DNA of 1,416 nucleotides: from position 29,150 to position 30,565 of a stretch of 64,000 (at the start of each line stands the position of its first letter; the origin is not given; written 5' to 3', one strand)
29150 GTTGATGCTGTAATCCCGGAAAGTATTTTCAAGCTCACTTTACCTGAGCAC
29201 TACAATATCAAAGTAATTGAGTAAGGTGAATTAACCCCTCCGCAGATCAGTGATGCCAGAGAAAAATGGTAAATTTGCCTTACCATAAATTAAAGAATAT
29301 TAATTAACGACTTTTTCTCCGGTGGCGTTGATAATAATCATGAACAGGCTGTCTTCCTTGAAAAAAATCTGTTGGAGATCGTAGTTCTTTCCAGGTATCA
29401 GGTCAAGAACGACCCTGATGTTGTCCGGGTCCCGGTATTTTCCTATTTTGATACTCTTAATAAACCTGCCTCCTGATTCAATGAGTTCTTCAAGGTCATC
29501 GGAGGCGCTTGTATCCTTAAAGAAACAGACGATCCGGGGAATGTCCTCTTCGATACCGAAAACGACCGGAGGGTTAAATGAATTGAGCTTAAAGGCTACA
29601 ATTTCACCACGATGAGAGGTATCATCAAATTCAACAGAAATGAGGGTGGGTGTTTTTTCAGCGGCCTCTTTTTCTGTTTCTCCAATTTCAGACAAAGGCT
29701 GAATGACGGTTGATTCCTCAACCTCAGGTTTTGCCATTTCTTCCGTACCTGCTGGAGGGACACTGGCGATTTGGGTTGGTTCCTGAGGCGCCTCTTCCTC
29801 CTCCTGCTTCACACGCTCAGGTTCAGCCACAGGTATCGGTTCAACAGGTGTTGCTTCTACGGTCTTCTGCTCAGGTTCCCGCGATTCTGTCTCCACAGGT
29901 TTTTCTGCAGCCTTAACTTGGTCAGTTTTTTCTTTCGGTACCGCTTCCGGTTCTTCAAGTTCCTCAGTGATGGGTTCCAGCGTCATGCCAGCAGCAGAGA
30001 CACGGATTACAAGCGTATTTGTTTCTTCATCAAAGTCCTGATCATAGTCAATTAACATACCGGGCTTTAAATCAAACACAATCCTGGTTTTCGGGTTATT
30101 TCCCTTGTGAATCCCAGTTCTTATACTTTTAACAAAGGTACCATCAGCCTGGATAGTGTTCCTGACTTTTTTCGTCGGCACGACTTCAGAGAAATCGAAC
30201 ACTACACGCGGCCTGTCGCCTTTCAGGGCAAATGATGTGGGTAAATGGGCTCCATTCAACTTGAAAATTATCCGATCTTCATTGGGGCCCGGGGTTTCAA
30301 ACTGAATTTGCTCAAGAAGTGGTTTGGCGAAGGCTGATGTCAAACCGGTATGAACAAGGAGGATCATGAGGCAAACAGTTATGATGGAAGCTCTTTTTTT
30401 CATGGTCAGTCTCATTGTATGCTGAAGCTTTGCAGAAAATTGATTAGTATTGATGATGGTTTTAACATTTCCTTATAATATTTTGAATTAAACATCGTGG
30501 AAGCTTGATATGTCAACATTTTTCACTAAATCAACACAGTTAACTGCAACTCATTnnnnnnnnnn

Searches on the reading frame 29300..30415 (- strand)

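Call 22: search_protein_families(library=pfam, proteins=[window:29300-30415:-], max_evalue=0.00001)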
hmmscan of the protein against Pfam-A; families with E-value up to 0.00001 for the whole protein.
window:29300-30415:- (371 aa): 1 family
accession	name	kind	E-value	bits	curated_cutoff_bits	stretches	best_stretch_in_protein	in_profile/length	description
PF11741.13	AMIN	-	3.3e-15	56.5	20.5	1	37-118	2-80/101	AMIN domain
